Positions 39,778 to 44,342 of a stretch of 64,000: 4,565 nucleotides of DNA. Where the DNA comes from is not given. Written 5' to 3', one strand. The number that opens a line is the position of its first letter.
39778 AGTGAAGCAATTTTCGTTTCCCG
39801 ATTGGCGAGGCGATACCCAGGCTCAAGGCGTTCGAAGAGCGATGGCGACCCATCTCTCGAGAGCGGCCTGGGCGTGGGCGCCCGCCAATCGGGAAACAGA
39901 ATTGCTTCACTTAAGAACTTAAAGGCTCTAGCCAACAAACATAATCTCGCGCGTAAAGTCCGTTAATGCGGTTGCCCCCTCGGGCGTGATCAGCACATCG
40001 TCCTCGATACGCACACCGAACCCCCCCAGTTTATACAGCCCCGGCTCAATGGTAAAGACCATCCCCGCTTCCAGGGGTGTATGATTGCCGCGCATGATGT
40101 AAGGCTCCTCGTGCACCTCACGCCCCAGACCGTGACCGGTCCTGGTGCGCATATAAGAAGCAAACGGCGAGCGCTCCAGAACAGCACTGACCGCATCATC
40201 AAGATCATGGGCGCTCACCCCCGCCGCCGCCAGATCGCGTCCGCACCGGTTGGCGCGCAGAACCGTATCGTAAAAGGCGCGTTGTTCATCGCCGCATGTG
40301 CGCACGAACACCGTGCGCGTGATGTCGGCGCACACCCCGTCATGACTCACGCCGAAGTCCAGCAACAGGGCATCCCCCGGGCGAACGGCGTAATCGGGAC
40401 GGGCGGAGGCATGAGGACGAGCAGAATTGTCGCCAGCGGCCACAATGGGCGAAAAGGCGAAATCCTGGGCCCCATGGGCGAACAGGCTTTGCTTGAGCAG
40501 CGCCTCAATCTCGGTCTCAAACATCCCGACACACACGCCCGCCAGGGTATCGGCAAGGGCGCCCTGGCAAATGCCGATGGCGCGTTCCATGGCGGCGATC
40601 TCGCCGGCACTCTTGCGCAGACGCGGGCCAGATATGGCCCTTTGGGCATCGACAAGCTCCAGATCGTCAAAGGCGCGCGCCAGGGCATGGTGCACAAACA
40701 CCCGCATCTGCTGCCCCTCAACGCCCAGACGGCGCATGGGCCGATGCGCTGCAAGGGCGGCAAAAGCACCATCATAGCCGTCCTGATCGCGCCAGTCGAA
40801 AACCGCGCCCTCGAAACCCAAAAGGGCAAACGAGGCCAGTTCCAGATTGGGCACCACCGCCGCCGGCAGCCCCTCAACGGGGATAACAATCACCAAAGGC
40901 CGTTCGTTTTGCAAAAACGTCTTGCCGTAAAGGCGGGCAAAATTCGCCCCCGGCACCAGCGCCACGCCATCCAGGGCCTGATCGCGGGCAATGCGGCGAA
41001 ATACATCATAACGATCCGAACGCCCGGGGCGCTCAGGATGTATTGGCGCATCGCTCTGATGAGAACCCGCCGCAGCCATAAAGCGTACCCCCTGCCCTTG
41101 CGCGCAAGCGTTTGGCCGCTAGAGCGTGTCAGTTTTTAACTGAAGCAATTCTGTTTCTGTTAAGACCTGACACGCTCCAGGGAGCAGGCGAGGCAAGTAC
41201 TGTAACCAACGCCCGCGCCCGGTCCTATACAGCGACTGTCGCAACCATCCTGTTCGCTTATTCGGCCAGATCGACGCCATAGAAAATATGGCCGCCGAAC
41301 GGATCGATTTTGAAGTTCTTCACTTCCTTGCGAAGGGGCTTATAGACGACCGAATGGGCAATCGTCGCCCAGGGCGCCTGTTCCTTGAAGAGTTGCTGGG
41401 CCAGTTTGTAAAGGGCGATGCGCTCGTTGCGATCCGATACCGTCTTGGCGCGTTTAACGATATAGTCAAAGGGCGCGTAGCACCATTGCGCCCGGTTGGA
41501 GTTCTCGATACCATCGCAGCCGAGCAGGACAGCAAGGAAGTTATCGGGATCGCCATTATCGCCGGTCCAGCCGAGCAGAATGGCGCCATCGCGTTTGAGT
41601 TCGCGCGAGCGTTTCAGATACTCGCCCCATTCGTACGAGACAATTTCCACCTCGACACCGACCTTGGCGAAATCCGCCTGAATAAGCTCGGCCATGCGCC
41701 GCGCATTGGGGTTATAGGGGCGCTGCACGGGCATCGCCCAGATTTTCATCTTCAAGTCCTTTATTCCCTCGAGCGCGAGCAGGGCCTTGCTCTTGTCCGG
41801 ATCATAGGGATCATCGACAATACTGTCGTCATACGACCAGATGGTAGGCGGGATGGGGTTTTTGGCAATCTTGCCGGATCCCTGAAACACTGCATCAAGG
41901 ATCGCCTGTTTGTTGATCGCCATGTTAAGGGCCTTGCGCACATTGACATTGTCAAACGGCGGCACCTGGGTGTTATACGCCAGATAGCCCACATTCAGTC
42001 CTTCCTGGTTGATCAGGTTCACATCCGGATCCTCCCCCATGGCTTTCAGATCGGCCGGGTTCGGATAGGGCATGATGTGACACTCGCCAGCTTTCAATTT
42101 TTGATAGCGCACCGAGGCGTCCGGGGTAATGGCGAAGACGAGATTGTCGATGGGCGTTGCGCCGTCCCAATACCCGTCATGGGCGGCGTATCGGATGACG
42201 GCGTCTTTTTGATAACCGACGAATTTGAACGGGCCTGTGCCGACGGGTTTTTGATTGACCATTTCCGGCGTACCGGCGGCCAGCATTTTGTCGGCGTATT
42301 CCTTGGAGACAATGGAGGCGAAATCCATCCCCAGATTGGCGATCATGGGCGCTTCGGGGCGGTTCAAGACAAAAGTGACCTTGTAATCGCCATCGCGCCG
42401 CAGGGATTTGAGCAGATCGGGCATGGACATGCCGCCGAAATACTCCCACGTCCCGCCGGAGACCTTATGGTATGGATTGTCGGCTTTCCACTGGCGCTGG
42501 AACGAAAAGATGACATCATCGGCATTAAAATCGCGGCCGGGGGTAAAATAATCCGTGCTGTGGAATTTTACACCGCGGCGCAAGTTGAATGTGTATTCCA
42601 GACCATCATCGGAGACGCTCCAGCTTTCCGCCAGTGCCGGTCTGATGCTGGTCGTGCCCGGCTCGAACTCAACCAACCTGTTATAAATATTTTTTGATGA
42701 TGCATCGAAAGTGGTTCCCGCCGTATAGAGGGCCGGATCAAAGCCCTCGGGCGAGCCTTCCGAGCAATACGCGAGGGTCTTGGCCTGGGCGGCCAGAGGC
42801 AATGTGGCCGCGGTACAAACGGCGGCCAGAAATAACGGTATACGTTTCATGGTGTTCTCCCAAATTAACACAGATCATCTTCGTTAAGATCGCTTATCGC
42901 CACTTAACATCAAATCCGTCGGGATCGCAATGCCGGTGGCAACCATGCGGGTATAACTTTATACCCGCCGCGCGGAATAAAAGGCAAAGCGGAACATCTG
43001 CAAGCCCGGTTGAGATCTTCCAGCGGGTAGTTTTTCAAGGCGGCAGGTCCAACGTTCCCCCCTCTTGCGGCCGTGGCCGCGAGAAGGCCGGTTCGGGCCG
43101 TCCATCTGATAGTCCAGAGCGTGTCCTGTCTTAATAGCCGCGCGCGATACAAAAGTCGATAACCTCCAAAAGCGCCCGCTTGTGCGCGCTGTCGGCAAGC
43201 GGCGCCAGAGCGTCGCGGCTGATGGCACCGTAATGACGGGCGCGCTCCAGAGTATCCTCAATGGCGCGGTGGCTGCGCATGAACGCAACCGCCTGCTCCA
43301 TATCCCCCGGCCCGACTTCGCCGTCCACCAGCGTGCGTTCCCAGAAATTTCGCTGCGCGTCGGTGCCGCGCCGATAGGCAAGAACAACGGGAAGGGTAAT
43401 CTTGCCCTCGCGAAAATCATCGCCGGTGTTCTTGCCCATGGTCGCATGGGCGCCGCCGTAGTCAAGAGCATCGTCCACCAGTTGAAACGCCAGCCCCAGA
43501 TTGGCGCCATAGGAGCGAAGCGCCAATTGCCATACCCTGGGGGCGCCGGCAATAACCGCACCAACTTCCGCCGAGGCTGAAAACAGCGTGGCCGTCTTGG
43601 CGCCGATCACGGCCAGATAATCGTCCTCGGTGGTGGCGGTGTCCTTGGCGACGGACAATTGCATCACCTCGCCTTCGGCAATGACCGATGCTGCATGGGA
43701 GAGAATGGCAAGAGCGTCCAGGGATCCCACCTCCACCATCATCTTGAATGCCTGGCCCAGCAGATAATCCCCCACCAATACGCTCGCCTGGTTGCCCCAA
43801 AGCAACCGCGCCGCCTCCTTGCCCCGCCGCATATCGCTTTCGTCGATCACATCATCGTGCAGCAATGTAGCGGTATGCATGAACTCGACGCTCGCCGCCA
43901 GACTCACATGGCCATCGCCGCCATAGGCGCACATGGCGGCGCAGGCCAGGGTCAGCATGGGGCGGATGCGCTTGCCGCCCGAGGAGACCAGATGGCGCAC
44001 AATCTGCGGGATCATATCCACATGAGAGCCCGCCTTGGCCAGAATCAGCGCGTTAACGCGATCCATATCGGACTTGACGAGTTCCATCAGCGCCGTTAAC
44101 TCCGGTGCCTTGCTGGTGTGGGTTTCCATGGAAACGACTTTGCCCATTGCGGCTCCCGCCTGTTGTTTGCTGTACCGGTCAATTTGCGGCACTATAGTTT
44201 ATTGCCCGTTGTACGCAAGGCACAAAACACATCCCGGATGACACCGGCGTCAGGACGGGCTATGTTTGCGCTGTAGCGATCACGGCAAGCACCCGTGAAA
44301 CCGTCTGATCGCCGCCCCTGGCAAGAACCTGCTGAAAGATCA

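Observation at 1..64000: Intergenic space is saturated with at least six families of nested palindromic MITE-like elements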

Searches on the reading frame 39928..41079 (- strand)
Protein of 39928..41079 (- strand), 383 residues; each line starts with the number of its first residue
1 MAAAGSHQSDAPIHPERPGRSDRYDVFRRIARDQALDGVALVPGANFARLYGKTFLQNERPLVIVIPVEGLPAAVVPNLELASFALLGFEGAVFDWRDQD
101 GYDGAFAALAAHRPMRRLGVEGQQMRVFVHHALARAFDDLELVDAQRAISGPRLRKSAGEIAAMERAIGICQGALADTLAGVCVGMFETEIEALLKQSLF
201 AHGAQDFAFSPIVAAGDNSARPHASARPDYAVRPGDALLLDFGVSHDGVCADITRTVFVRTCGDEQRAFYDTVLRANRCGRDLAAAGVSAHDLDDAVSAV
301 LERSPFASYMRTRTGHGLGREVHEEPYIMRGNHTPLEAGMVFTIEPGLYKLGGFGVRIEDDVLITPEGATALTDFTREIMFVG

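Call 49: search_protein_families(library=pfam, proteins=[window:39928-41079:-], max_evalue=0.00001)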
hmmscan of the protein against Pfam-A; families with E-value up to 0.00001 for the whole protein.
window:39928-41079:- (383 aa): 2 families
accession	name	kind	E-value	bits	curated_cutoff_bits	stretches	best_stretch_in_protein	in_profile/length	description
PF00557.29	Peptidase_M24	-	3.9e-57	193.8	23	1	163-366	2-208/208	Metallopeptidase family M24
PF01321.24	Creatinase_N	-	2.8e-07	31.5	22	1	25-151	3-124/128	Creatinase/Prolidase N-terminal domain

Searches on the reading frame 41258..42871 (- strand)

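Call 49: search_protein_families(library=pfam, proteins=[window:41258-42871:-], max_evalue=0.00001)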
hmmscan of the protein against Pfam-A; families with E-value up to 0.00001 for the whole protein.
window:41258-42871:- (537 aa): 1 family
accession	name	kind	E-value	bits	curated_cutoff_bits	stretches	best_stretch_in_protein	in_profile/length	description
PF00496.27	SBP_bac_5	-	7.9e-96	321.8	32.4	1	76-455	2-366/368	Bacterial extracellular solute-binding proteins, family 5 Middle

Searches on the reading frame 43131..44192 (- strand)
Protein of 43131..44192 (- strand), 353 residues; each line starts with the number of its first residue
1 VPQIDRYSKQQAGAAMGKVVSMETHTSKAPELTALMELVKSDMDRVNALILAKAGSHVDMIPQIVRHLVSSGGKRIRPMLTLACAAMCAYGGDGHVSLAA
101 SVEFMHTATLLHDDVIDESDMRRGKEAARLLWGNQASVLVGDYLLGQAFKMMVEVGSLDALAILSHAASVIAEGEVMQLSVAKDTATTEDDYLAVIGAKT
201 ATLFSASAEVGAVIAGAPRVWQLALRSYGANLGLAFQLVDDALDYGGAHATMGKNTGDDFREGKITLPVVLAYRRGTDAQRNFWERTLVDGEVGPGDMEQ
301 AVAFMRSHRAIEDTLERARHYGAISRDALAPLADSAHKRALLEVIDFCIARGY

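Call 49: search_protein_families(library=pfam, proteins=[window:43131-44192:-], max_evalue=0.00001)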
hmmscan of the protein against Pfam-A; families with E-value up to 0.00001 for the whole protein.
window:43131-44192:- (353 aa): 1 family
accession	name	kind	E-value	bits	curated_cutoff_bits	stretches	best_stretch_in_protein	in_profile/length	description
PF00348.22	polyprenyl_synt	-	9.4e-72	241.7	27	1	60-303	3-249/251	Polyprenyl synthetase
